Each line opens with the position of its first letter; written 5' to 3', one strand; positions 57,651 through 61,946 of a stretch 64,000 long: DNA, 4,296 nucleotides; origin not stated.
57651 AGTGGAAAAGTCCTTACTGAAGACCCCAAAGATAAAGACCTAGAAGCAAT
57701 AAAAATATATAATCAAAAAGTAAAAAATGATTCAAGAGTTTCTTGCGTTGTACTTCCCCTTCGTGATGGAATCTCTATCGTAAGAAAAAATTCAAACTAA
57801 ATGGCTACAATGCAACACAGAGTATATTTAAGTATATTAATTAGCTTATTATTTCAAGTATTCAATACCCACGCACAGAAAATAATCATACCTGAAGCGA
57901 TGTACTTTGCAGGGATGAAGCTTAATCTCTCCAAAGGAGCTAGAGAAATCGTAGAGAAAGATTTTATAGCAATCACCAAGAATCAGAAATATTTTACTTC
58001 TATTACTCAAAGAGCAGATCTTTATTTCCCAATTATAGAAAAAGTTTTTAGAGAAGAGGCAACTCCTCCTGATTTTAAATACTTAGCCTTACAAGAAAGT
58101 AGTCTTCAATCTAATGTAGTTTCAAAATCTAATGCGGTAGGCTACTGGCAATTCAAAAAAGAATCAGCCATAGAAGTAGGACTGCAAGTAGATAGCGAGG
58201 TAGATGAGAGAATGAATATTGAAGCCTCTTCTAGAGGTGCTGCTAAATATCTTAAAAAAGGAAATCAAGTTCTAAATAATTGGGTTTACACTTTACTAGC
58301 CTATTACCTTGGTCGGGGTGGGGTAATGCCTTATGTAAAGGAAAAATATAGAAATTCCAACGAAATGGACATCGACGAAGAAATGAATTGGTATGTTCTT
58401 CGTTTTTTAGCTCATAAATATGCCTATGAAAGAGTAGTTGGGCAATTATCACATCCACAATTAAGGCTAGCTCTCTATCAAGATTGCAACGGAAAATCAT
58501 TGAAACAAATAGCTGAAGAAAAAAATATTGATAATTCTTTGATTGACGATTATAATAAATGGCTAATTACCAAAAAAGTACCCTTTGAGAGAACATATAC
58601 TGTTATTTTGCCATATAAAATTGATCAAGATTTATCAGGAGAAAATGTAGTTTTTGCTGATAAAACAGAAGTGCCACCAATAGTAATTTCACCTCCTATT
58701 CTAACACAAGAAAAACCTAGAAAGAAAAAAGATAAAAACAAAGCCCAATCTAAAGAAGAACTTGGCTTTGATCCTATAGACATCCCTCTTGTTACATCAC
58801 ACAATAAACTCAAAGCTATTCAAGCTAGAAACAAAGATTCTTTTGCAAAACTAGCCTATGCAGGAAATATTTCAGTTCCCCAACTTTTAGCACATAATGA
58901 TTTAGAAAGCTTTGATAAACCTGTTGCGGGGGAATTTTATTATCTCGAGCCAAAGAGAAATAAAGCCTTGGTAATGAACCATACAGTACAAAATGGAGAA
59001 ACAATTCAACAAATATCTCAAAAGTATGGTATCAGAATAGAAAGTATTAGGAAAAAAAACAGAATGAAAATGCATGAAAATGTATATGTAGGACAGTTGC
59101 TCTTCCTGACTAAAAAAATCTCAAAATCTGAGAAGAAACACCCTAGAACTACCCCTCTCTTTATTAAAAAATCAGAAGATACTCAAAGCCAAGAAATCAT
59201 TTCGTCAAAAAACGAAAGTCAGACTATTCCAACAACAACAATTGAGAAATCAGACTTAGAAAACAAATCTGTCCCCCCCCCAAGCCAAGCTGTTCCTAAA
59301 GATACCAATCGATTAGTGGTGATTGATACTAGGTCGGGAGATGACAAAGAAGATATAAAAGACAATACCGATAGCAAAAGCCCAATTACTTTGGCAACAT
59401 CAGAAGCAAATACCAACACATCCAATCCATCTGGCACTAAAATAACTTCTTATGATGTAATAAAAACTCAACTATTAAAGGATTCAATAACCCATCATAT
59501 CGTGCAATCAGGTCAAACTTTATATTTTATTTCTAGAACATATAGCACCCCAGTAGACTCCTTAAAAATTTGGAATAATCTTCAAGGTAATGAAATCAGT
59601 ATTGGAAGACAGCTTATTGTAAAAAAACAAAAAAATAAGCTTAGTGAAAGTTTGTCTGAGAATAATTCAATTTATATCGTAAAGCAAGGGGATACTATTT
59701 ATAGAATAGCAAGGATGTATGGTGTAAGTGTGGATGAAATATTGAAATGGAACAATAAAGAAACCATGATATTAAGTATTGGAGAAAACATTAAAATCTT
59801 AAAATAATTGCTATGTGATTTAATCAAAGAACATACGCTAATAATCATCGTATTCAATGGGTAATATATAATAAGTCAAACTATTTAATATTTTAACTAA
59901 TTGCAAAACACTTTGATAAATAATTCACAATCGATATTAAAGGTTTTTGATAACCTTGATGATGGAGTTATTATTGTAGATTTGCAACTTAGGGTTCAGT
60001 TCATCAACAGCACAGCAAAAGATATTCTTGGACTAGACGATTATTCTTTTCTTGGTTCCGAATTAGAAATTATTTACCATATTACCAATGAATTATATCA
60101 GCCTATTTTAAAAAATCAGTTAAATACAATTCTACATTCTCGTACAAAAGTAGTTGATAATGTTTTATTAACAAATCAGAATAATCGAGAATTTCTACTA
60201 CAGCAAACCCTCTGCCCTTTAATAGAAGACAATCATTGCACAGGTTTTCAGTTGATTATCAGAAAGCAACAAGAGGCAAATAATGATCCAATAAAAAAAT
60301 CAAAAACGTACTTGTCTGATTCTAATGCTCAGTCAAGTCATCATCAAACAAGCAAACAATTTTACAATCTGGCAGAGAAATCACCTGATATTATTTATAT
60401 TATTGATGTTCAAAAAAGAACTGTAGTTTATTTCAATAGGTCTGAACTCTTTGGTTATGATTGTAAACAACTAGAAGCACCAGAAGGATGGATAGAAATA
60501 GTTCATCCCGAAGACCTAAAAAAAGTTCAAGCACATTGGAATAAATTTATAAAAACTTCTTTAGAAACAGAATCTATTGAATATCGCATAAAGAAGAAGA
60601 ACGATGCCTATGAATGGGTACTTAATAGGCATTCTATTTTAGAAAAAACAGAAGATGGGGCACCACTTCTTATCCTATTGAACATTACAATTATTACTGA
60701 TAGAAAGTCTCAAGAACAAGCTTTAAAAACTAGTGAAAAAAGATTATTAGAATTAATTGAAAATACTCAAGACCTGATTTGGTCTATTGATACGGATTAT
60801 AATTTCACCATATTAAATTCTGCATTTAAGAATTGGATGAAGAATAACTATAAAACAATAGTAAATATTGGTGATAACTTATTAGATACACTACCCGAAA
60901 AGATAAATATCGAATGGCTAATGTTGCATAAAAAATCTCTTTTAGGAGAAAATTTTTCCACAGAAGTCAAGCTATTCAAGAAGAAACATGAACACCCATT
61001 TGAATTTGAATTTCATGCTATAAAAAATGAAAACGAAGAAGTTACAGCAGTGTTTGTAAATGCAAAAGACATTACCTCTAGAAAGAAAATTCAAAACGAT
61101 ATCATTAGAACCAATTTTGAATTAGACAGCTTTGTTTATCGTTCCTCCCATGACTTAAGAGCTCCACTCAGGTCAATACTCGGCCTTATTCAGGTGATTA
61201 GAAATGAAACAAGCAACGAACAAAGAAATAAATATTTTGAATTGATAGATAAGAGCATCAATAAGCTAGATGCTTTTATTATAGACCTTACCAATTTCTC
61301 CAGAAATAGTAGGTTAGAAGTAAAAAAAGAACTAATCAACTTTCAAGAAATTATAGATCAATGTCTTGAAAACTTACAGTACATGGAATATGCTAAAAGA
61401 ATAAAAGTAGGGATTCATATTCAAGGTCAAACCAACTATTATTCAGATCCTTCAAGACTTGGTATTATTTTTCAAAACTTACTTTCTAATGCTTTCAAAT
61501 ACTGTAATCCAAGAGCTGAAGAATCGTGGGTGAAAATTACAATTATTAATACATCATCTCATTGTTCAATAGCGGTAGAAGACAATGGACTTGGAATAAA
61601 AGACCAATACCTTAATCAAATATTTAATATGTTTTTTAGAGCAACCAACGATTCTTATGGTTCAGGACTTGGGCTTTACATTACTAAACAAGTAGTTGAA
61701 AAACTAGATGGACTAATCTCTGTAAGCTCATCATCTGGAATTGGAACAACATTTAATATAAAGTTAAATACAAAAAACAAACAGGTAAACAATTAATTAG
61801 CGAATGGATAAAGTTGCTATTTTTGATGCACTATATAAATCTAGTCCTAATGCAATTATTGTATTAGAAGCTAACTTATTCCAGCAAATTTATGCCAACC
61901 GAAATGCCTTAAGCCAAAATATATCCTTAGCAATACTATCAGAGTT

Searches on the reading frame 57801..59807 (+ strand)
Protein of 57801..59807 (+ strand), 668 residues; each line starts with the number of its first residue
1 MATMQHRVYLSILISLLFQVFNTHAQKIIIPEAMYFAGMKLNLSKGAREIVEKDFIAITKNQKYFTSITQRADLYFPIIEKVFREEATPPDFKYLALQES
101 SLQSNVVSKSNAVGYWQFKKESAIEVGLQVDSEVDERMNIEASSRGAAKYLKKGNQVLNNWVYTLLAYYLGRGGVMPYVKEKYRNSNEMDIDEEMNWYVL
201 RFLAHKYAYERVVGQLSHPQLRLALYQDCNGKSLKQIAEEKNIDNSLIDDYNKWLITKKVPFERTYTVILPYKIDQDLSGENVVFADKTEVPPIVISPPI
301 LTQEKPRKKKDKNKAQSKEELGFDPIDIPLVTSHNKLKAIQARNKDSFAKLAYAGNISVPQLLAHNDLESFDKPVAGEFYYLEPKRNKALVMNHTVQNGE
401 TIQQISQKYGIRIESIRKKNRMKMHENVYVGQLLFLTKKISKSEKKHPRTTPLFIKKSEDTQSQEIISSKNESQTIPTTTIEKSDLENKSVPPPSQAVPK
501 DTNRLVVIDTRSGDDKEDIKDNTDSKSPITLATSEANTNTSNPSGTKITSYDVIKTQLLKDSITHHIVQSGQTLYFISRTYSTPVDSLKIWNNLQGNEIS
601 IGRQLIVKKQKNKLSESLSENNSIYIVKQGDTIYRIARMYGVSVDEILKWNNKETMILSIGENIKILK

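Call 116: search_protein_families(library=pfam, proteins=[window:57801-59807:+], max_evalue=0.00001)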
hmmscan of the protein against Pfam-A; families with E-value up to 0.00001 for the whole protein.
window:57801-59807:+ (668 aa): 3 families
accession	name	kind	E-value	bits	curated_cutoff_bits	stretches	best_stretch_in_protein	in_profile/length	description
PF01476.26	LysM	-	3.6e-33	113.7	20.9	3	625-665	1-41/43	LysM domain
PF01464.25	SLT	-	1e-16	61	21.3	1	80-187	5-113/117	Transglycosylase SLT domain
PF23473.1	LysM3_LYK4_5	-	1.5e-08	35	29.3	0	625-652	5-32/48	LYK4/5 LysM3 domain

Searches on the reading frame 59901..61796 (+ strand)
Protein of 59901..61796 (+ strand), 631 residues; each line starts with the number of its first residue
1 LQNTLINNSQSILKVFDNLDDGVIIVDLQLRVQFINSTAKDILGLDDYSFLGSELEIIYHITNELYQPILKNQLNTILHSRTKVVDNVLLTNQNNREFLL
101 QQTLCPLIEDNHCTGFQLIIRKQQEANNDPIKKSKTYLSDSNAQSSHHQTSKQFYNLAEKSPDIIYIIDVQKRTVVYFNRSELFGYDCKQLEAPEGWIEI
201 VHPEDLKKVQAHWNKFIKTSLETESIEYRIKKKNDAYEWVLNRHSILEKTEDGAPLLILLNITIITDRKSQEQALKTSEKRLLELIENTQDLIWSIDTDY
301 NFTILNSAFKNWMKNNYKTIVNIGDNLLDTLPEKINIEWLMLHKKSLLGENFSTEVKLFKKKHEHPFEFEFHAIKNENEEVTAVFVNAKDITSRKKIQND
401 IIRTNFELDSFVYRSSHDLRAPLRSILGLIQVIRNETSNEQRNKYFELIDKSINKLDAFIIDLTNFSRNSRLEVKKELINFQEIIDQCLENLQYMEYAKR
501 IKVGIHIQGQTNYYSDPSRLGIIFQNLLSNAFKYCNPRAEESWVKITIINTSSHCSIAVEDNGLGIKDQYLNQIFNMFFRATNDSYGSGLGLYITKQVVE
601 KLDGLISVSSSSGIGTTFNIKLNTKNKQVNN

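Call 116: search_protein_families(library=pfam, proteins=[window:59901-61796:+], max_evalue=0.00001)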
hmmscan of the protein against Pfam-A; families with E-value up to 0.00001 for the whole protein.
window:59901-61796:+ (631 aa): 7 families
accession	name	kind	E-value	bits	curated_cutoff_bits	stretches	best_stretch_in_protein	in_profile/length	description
PF02518.31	HATPase_c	-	4.9e-23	82.1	26.4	1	516-624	2-109/111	Histidine kinase-, DNA gyrase B-, and HSP90-like ATPase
PF00989.32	PAS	-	8.7e-17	61.6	22.6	1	15-121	6-111/113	PAS fold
PF08448.16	PAS_4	-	1.2e-14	54.9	23.1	1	16-107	1-88/110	PAS fold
PF08447.18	PAS_3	-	5.4e-14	52.7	25.6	1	181-256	9-83/89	PAS fold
PF13188.13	PAS_8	-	1.2e-12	47.7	21.8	1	14-59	5-47/65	PAS domain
PF13426.13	PAS_9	-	4.1e-09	37.1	27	0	20-112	1-90/103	PAS domain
PF00512.31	HisKA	-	4.5e-09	36.7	26.9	1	410-469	4-63/66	His Kinase A (phospho-acceptor) domain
